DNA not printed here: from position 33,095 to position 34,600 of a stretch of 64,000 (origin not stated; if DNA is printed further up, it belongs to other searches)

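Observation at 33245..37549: UPF0261 (Tm-1-like ATP-binding) + PEP-hydrolase-like pair wired to a split DhaM-type PTS phosphorelay where DhaK/DhaL would normally sit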

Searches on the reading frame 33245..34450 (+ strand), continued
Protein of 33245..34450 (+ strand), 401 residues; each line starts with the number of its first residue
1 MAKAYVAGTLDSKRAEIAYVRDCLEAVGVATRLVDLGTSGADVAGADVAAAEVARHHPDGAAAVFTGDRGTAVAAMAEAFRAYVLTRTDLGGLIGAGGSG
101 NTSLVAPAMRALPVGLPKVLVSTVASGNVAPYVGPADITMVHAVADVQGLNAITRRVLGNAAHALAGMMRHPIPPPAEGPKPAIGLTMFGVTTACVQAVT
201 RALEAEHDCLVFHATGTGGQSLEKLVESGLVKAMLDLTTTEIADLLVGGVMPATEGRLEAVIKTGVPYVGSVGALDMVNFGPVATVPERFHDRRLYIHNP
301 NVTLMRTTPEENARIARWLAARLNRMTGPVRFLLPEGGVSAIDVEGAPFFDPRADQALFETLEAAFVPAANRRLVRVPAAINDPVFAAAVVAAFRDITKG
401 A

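Call 53: search_protein_families(library=pfam, proteins=[L071:12111-13835:+, L071:3167-4552:+], max_evalue=0.001)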
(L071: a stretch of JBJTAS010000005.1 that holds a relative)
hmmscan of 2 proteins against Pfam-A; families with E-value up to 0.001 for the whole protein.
L071:12111-13835:+ (574 aa): 2 families
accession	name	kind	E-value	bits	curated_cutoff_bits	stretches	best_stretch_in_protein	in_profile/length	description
PF15975.10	Flot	-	8e-36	123.3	27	1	415-540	1-124/124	Flotillin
PF01145.31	Band_7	-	2.6e-15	57.4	23.6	1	40-186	9-146/176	SPFH domain / Band 7 family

L071:3167-4552:+ (461 aa): 2 families
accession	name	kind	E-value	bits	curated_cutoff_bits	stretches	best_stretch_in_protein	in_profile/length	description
PF01979.26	Amidohydro_1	-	5.6e-24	85.5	25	1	86-441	1-343/345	Amidohydrolase family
PF07969.17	Amidohydro_3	-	2.3e-10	41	29.7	1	79-136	2-69/472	Amidohydrolase family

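Call 54: fold_search(model_id=the predicted structure, library=pdb)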
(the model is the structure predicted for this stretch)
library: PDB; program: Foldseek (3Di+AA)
matches with E <= 10: 1510; with E <= 0.001: 24
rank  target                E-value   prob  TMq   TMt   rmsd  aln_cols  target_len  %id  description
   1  3wrx_A                1.6e-41  1.00  0.89  0.87   3.0       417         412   40  Crystal structure of helicase complex 1 (released 2014-08-13)
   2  3wrx_B                4.6e-41  1.00  0.85  0.81   3.9       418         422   40  Crystal structure of helicase complex 1 (released 2014-08-13)
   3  3wry_A                5.2e-41  1.00  0.89  0.87   2.9       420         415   40  Crystal structure of helicase complex 2 (released 2014-08-13)
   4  3wry_B                6.5e-41  1.00  0.85  0.81   3.9       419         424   40  Crystal structure of helicase complex 2 (released 2014-08-13)
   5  3wrw_A                1.1e-39  1.00  0.87  0.86   2.6       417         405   39  Crystal structure of the N-terminal domain of resistance protein (released 2014-08-13)
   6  3wrw_D                1.1e-38  1.00  0.84  0.84   3.2       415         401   39  Crystal structure of the N-terminal domain of resistance protein (released 2014-08-13)
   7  3wrw_B                3.0e-38  1.00  0.86  0.86   2.8       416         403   39  Crystal structure of the N-terminal domain of resistance protein (released 2014-08-13)
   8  3wrw_C                8.3e-38  1.00  0.85  0.85   3.1       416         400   39  Crystal structure of the N-terminal domain of resistance protein (released 2014-08-13)
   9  3wrw_E                1.8e-35  1.00  0.81  0.84   3.2       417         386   38  Crystal structure of the N-terminal domain of resistance protein (released 2014-08-13)
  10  9mpy_B                1.3e-34  1.00  0.66  0.66   6.5       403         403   33  Structure of Saro_1862, a UPF0261 domain protein from Novosphingobium aromaticivorans with bound acetovanillone (released 2025-09-24)
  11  9mpy_A                4.7e-34  1.00  0.65  0.65   6.7       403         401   33  Structure of Saro_1862, a UPF0261 domain protein from Novosphingobium aromaticivorans with bound acetovanillone (released 2025-09-24)
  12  3wrw_F                3.0e-33  1.00  0.78  0.82   3.4       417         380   36  Crystal structure of the N-terminal domain of resistance protein (released 2014-08-13)
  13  3wrv_A                2.1e-10  1.00  0.37  0.75   3.4       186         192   35  Crystal structure of NN domain of resistance protein (released 2014-08-13)
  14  3wrv_B                5.8e-08  1.00  0.33  0.70   3.8       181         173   34  Crystal structure of NN domain of resistance protein (released 2014-08-13)
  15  4ke6_F                8.8e-05  1.00  0.30  0.47   8.3       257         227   12  Crystal structure D196N mutant of Monoglyceride lipase from Bacillus sp. H257 in complex with 1-rac-lauroyl glycerol (released 2013-09-18)
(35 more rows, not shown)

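Call 61: list_cluster_members(proteins=[P0001, P0121, P0139, P0124])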
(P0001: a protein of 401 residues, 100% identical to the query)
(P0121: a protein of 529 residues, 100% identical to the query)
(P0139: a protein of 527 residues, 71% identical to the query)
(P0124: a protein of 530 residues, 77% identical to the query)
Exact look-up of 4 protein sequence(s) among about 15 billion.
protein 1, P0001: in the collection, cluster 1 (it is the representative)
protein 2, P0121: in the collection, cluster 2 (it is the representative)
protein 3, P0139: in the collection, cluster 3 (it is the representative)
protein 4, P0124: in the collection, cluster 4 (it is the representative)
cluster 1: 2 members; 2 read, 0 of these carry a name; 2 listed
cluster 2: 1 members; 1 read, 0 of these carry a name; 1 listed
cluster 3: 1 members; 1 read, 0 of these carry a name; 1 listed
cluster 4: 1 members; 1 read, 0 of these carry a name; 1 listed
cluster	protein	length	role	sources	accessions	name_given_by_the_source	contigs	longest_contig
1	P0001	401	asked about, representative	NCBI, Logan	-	-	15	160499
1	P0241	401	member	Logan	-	-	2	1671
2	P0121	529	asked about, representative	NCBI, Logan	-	-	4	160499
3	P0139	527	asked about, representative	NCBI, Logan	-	-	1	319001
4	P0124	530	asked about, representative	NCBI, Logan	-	-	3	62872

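Call 84: search_protein_families(library=pfam, proteins=[L054:6840-7706:+, L054:7637-8797:+, L054:10497-10937:+, L054:10962-11852:+, L054:11895-12857:+, L054:12894-13910:+, L054:13886-14566:+, L054:14622-15209:+, L054:15246-16013:+], max_evalue=0.001)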
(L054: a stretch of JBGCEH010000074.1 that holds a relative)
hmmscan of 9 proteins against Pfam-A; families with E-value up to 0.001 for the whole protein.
L054:6840-7706:+ (288 aa): 1 family
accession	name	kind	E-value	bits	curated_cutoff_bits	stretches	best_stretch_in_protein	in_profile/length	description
PF00528.27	BPD_transp_1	-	1.8e-19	70.6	26.4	1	97-281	2-182/184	Binding-protein-dependent transport system inner membrane component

L054:7637-8797:+ (386 aa): 5 families
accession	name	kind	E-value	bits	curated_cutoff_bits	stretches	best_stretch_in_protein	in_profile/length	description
PF00005.33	ABC_tran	-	2.7e-28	99.7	25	1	41-182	2-136/137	ABC transporter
PF17912.7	OB_MalK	-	2.2e-05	25.7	27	1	256-309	1-50/53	MalK OB fold domain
PF13191.12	AAA_16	-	0.00028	21.9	32.6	1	49-223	23-148/167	AAA ATPase domain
PF08402.16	TOBE_2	-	0.0009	19.8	21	0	305-376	1-76/76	TOBE domain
PF13401.12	AAA_22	-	0.00099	19.9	27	0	51-94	6-33/130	AAA domain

L054:10497-10937:+ (146 aa): 5 families
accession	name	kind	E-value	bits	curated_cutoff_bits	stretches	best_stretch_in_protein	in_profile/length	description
PF07883.17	Cupin_2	-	2.2e-17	63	27.2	1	52-120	2-69/70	Cupin domain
PF01050.24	MannoseP_isomer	-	5.8e-06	26.9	23.6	1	46-120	26-100/116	Mannose-6-phosphate isomerase C-terminal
PF02311.25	AraC_binding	-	2.7e-05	24.4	21.1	1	57-105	10-59/135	AraC-like ligand binding domain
PF00190.28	Cupin_1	-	0.00018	21.6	22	1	50-119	35-111/151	Cupin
PF12973.13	Cupin_7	-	0.00067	19.9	27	1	47-123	33-103/105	ChrR Cupin-like domain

L054:10962-11852:+ (296 aa): 1 family
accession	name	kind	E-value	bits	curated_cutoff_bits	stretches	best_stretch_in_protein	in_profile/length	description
PF01261.30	AP_endonuc_2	-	4.9e-40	138.2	31.1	1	37-286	2-243/249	Xylose isomerase-like TIM barrel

L054:11895-12857:+ (320 aa): 2 families
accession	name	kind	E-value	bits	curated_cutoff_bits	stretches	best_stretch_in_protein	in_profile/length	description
PF00294.29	PfkB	-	6.4e-48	164.1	25.8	1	8-300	6-296/302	pfkB family carbohydrate kinase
PF08543.17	Phos_pyr_kin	-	3.5e-06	27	27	1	175-285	107-223/246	Phosphomethylpyrimidine kinase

L054:12894-13910:+ (338 aa): 1 family
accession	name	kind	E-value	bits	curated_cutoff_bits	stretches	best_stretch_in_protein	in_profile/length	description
PF02733.22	Dak1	-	3.6e-121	404.3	31.4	1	22-332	1-311/313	Dak1 domain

L054:13886-14566:+ (226 aa): 1 family
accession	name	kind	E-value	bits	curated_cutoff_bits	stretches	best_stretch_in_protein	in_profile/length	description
PF02734.22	Dak2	-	9.9e-46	156.2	27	1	45-218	2-173/174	DAK2 domain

L054:14622-15209:+ (195 aa): 3 families
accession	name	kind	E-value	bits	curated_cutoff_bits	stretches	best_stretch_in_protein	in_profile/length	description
PF01965.30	DJ-1_PfpI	-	3.5e-33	115.2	26.6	1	4-185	1-163/165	DJ-1/PfpI family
PF00117.34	GATase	-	0.00014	22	22.8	1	74-127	34-87/190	Glutamine amidotransferase class-I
PF07685.20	GATase_3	-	0.00022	21.3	27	1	66-126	26-89/196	CobB/CobQ-like glutamine amidotransferase domain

L054:15246-16013:+ (255 aa): 1 family
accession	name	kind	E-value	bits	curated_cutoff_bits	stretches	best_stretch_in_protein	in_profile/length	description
PF00121.24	TIM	-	1e-71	241.8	20.1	1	7-250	2-244/245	Triosephosphate isomerase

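Call 86: search_protein_families(library=pfam, proteins=[L075:701-2323:-, L075:2425-2859:-, L075:2951-3973:+, L075:4110-5207:+, L075:5269-6738:+, L075:6811-7728:+, L075:7728-8597:+, L075:8594-9685:+, L075:12458-13621:-, L075:13599-14639:-], max_evalue=0.001)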
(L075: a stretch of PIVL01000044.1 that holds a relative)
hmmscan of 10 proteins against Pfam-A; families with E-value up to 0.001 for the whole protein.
L075:701-2323:- (540 aa): 2 families
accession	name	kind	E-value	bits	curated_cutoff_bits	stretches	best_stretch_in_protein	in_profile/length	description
PF02733.22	Dak1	-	1.9e-96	323.1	31.4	1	34-319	15-310/313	Dak1 domain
PF02734.22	Dak2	-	8.3e-31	107.7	27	1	380-538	3-173/174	DAK2 domain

L075:2425-2859:- (144 aa): 1 family
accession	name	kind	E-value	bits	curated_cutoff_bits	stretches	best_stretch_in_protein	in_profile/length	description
PF05025.18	RbsD_FucU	-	3.2e-39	135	25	1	4-141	2-138/138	RbsD / FucU transport protein family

L075:2951-3973:+ (340 aa): 2 families
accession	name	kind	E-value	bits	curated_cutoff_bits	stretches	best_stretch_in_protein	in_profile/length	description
PF13407.12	Peripla_BP_4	-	2.1e-38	132.8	35.1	1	64-319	1-256/258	Periplasmic binding protein domain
PF00356.27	LacI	-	7.2e-14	51.8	27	1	7-49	3-45/46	Bacterial regulatory proteins, lacI family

L075:4110-5207:+ (365 aa): 4 families
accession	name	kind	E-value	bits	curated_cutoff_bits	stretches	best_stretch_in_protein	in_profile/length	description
PF00005.33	ABC_tran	-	2.7e-33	115.9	25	1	24-166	1-136/137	ABC transporter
PF08402.16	TOBE_2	-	4.6e-10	39.9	21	1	279-354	1-76/76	TOBE domain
PF17912.7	OB_MalK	-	2.3e-07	32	27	1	240-286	1-53/53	MalK OB fold domain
PF17850.7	CysA_C_terminal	-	4.5e-07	30.8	29.7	1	245-288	1-43/43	CysA C-terminal regulatory domain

L075:5269-6738:+ (489 aa): 1 family
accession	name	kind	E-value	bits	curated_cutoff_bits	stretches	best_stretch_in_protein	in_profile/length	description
PF01547.30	SBP_bac_1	-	1.1e-12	49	26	1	44-398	9-306/307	Bacterial extracellular solute-binding protein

L075:6811-7728:+ (305 aa): 1 family
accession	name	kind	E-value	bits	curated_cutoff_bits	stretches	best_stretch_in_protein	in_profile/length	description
PF00528.27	BPD_transp_1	-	2e-15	57.4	26.4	1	97-290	3-170/184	Binding-protein-dependent transport system inner membrane component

L075:7728-8597:+ (289 aa): 1 family
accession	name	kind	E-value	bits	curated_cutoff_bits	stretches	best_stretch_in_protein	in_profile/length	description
PF00528.27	BPD_transp_1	-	1.7e-16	60.9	26.4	1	98-282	2-182/184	Binding-protein-dependent transport system inner membrane component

L075:8594-9685:+ (363 aa): 3 families
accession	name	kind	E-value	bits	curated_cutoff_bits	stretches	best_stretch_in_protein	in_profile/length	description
PF00005.33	ABC_tran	-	1.3e-27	97.5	25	1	19-160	2-136/137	ABC transporter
PF17912.7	OB_MalK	-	1.3e-07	32.8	27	1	234-287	1-50/53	MalK OB fold domain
PF08402.16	TOBE_2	-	1.7e-06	28.5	21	1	283-354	1-76/76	TOBE domain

L075:12458-13621:- (387 aa): 5 families
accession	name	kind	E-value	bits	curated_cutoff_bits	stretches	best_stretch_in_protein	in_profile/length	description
PF22725.1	GFO_IDH_MocA_C3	-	3.3e-28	98.6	27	1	150-287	3-123/124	GFO/IDH/MocA C-terminal domain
PF01408.29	GFO_IDH_MocA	-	2.3e-26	93.2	24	1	14-138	1-118/120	Oxidoreductase family, NAD-binding Rossmann fold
PF02894.22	GFO_IDH_MocA_C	-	1.4e-15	58.2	22.9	1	152-381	1-214/218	Oxidoreductase family, C-terminal alpha/beta domain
PF22685.1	Gal80p_C-like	-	4.1e-06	27.5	29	1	146-288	1-149/152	Gal80p, C-terminal domain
PF03447.22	NAD_binding_3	-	0.00077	20.6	24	0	20-134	1-111/116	Homoserine dehydrogenase, NAD binding domain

L075:13599-14639:- (346 aa): 1 family
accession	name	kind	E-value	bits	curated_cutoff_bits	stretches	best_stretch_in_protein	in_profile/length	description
PF01261.30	AP_endonuc_2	-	1.7e-10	41.5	31.1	1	45-229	8-169/249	Xylose isomerase-like TIM barrel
